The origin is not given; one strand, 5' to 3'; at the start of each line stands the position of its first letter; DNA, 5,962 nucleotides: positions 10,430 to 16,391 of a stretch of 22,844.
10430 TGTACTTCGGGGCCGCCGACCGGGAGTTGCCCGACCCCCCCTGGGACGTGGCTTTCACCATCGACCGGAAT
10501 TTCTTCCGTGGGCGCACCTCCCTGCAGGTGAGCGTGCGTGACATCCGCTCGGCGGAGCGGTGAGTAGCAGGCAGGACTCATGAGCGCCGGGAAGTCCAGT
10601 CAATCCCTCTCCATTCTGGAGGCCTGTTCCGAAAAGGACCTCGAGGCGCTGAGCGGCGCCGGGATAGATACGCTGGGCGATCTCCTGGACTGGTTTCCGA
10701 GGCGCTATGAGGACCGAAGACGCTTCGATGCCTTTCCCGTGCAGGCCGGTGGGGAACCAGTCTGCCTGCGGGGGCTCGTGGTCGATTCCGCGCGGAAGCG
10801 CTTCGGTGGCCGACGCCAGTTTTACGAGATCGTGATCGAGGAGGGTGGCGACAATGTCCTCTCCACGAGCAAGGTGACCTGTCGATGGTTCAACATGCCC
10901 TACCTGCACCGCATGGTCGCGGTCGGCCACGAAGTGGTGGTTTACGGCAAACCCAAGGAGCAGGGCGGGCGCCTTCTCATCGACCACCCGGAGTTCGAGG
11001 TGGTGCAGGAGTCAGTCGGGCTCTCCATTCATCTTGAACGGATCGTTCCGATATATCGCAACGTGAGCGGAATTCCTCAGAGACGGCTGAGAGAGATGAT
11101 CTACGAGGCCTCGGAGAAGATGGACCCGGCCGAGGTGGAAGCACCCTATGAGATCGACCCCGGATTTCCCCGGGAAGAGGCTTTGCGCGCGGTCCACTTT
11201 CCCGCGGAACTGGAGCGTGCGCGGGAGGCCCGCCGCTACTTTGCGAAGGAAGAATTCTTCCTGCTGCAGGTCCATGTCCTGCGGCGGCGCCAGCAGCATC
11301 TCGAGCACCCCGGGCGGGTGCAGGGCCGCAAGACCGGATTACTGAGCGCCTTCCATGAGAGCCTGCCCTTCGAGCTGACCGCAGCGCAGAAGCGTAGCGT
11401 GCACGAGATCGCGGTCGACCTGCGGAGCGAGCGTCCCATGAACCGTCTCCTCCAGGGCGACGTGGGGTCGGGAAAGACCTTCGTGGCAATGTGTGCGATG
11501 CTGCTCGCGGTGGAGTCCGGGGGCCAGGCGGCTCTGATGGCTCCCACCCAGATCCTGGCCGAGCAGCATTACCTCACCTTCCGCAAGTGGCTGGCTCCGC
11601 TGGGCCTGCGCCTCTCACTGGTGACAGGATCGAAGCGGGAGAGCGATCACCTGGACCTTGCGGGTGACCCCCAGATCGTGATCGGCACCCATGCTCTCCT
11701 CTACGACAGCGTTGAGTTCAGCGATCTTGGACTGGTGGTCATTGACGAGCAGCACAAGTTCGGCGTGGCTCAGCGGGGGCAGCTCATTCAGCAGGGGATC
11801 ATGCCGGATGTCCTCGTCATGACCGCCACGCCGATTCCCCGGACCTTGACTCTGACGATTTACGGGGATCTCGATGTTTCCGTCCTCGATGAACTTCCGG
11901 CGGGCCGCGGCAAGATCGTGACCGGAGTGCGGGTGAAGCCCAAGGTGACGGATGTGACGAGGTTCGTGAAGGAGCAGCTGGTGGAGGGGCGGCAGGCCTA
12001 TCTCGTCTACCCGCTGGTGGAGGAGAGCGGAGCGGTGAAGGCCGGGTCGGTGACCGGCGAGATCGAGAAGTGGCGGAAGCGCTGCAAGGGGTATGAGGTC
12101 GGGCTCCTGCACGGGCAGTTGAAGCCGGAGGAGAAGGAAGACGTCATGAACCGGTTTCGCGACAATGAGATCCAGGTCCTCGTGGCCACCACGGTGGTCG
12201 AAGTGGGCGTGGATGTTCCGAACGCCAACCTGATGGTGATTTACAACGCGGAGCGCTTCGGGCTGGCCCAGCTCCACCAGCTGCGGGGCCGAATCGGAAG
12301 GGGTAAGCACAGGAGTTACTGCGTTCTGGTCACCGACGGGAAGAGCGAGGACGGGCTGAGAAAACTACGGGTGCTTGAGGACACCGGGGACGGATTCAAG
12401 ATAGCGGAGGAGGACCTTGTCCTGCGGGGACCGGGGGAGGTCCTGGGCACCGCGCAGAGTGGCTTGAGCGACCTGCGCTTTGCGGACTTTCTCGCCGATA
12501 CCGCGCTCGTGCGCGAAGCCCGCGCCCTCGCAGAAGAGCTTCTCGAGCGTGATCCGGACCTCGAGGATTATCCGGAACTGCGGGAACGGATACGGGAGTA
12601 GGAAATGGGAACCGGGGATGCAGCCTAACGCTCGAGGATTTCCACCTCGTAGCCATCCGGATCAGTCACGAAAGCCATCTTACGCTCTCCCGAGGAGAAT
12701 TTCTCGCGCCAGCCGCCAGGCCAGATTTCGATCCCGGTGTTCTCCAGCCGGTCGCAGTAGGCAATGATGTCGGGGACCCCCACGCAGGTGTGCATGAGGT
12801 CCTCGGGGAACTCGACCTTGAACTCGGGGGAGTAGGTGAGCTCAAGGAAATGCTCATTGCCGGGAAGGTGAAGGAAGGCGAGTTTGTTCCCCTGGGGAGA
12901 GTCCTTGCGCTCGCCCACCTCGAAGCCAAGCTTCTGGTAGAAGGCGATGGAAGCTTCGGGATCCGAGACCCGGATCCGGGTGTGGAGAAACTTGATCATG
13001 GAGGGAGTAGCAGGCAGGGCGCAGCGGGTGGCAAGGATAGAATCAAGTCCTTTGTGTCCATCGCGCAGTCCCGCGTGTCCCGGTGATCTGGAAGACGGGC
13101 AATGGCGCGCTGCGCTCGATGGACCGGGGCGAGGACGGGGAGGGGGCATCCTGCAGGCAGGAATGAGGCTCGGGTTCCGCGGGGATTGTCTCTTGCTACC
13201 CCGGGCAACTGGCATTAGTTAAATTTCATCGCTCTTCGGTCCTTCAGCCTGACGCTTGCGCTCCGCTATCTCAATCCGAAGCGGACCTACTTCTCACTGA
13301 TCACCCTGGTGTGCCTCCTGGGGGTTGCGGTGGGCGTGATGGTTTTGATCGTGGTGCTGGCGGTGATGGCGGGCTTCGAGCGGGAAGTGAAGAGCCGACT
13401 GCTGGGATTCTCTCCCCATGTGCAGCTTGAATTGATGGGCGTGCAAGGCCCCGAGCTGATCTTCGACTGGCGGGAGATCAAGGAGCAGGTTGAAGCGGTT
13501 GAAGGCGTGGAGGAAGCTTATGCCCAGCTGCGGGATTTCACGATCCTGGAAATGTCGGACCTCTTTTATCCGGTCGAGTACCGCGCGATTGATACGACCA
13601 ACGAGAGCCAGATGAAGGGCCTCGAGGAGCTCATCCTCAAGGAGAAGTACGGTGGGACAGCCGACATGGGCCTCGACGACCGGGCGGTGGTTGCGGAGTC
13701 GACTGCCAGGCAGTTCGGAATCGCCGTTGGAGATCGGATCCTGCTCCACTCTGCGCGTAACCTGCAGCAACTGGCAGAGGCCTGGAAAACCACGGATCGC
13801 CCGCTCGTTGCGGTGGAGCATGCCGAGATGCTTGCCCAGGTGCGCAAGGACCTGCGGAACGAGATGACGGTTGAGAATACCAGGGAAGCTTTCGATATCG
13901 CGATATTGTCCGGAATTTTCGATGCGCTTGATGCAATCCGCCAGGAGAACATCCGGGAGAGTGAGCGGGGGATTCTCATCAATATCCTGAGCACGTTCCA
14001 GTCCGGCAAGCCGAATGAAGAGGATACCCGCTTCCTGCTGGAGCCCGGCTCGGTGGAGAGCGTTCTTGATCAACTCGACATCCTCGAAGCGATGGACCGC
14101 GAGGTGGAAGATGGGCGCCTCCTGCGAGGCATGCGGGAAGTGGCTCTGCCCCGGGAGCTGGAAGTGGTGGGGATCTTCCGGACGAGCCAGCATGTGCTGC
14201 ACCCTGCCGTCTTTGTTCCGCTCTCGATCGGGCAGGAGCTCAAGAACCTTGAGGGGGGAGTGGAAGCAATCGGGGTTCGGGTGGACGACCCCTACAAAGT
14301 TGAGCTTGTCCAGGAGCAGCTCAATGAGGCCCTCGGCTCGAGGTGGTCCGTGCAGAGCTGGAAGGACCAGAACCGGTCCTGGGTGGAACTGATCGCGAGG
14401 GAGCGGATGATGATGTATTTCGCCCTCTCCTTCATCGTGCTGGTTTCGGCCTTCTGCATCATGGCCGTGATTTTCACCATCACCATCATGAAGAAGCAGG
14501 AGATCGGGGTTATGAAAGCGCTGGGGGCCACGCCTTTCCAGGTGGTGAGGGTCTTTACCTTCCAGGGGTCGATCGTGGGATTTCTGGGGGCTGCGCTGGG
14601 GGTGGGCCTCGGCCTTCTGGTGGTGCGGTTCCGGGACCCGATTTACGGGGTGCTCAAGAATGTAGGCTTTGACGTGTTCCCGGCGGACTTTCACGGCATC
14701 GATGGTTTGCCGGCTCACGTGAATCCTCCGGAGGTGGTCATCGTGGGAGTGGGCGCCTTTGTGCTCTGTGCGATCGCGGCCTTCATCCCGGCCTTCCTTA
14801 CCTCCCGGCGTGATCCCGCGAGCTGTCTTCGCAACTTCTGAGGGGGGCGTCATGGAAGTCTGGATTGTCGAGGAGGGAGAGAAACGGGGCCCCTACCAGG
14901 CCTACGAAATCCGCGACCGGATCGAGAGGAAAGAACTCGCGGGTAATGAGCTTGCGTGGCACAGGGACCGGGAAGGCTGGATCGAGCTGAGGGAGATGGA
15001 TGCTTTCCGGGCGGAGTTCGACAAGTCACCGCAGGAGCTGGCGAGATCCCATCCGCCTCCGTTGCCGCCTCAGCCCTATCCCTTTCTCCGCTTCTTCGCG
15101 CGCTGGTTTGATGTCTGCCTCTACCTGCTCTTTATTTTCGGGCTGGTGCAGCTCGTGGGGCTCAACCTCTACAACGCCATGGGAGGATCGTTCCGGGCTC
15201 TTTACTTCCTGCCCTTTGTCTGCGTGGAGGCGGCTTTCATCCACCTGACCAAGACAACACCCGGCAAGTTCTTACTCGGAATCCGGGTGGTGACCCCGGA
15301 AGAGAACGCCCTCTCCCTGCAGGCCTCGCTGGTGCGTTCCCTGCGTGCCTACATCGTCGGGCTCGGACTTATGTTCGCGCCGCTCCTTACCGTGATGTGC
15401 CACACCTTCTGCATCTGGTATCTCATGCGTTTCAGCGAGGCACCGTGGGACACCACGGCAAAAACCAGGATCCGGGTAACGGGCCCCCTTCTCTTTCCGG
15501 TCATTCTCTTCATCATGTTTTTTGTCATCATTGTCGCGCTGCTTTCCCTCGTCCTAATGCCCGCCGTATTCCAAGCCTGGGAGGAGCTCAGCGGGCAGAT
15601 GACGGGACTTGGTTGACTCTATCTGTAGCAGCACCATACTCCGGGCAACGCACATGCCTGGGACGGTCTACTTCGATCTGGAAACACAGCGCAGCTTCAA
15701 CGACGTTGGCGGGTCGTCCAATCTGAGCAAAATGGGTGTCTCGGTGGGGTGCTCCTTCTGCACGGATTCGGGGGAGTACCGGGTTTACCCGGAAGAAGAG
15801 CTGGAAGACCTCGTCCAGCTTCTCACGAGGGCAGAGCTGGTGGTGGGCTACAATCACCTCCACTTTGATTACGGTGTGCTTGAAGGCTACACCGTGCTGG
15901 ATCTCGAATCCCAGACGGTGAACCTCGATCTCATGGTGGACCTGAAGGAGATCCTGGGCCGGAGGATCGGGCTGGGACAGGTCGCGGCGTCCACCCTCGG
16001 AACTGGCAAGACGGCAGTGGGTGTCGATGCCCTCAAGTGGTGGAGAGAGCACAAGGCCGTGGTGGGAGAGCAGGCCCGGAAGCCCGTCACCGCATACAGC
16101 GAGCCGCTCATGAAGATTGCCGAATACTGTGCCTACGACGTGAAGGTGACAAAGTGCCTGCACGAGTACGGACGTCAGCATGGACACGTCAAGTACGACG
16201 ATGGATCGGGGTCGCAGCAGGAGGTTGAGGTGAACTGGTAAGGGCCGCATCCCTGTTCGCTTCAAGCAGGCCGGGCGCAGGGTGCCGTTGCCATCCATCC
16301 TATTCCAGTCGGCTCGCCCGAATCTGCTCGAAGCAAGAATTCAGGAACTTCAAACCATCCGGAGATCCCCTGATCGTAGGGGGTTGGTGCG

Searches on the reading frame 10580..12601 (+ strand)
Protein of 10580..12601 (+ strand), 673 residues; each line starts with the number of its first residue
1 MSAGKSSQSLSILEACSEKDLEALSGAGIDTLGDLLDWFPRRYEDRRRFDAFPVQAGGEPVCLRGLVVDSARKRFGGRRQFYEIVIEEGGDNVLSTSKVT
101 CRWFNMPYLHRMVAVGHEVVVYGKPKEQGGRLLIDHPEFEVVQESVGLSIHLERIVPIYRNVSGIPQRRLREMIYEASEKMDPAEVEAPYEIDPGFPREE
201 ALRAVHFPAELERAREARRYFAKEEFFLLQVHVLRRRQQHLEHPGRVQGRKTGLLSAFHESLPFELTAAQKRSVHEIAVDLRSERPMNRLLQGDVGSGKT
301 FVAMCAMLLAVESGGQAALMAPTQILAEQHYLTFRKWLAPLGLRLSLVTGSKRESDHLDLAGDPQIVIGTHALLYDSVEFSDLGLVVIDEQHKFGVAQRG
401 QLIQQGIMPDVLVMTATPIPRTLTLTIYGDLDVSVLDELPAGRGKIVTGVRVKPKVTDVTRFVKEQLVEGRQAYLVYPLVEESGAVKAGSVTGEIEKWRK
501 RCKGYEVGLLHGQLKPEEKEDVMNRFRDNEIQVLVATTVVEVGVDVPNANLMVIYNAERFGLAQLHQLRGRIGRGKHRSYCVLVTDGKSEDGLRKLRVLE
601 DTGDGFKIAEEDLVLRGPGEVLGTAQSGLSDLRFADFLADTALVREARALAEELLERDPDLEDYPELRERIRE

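Call 4: search_protein_families(library=pfam, proteins=[window:10580-12601:+], max_evalue=0.01)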
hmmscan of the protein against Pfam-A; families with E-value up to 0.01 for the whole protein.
window:10580-12601:+ (673 aa): 7 families
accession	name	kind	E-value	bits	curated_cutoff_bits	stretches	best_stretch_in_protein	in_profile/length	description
PF00270.35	DEAD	-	4.6e-27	95.2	26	1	269-423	3-164/167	DEAD/DEAH box helicase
PF00271.37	Helicase_C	-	2.4e-21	76.5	23.5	1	497-575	32-109/110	Helicase conserved C-terminal domain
PF17191.10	RecG_wedge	-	2.2e-19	70.1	23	1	24-176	16-157/162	RecG wedge domain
PF19833.4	RecG_dom3_C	-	1.4e-14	54.3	26.8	1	602-662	1-62/87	ATP-dependent DNA helicase RecG, domain 3, C-terminal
PF04851.21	ResIII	-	5.1e-10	39.9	22.5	1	265-418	3-162/164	Type III restriction enzyme, res subunit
PF22590.2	Cas3-like_C_2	-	0.00026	21.7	27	1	505-575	30-104/106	CRISPR-associated nuclease/helicase Cas3, C-terminal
PF16203.11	ERCC3_RAD25_C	-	0.0042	16.9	27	1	509-579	84-155/248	ERCC3/RAD25/XPB C-terminal helicase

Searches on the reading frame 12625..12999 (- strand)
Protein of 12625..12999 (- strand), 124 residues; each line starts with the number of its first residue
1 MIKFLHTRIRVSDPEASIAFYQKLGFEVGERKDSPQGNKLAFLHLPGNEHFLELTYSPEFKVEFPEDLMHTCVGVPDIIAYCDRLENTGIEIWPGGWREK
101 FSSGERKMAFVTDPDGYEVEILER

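Call 60: search_protein_families(library=pfam, proteins=[window:12625-12999:-], max_evalue=0.001)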
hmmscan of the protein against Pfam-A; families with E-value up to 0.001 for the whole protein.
window:12625-12999:- (124 aa): 4 families
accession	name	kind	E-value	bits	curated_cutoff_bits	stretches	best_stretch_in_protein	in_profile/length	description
PF00903.31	Glyoxalase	-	7.4e-20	72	20.6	1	4-121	2-121/121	Glyoxalase/Bleomycin resistance protein/Dioxygenase superfamily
PF13669.12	Glyoxalase_4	-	7.6e-09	36.3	27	1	6-109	2-108/109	Glyoxalase/Bleomycin resistance protein/Dioxygenase superfamily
PF13468.12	Glyoxalase_3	-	8.4e-05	23.1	25.1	0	6-55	3-52/176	Glyoxalase-like domain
PF22677.2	Ble-like_N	-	0.00016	21.8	24.5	1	3-30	1-29/41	Bleomycin resistance protein-like N-terminal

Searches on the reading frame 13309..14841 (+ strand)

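Call 4: search_protein_families(library=pfam, proteins=[window:13309-14841:+], max_evalue=0.01)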
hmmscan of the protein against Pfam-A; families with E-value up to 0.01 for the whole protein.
window:13309-14841:+ (510 aa): 2 families
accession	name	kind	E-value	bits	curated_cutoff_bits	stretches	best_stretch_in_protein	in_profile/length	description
PF02687.27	FtsX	-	1.9e-14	54.2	25.5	1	371-503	2-120/120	FtsX-like permease C-terminal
PF12704.14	MacB_PCD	-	8.2e-11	43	27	1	3-146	5-143/207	MacB-like periplasmic core domain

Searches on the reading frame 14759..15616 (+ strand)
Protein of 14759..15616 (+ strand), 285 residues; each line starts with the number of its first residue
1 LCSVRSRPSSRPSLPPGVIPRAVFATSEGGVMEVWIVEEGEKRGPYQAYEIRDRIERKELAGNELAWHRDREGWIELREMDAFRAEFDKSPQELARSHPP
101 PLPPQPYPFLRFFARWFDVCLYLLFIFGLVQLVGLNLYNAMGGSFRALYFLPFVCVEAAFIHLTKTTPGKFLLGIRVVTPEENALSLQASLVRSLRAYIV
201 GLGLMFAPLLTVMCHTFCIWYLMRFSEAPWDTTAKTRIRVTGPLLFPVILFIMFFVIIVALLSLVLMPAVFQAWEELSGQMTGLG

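Call 4: search_protein_families(library=pfam, proteins=[window:14759-15616:+], max_evalue=0.01)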
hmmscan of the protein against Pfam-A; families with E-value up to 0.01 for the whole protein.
window:14759-15616:+ (285 aa): 2 families
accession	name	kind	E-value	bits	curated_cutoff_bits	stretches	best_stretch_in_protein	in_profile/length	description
PF06271.18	RDD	-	5.1e-09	37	24.1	1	109-245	5-107/137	RDD family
PF14237.11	GYF_2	-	1.4e-06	28.4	25.8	1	36-82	3-49/50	GYF domain 2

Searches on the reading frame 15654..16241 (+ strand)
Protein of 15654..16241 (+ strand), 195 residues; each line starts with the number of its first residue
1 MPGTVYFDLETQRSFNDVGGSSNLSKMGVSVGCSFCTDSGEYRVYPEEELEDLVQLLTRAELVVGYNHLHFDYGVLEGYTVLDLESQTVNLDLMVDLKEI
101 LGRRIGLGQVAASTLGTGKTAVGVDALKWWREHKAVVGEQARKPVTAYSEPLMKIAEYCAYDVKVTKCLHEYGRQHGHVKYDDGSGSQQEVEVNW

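Call 25: search_protein_families(library=pfam, proteins=[window:15654-16241:+], max_evalue=10)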
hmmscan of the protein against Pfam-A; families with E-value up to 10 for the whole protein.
window:15654-16241:+ (195 aa): 1 family
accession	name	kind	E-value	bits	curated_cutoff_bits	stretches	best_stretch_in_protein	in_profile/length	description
PF13482.12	RNase_H_2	-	4.2e-06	27.2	22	1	47-169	44-160/165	RNase_H superfamily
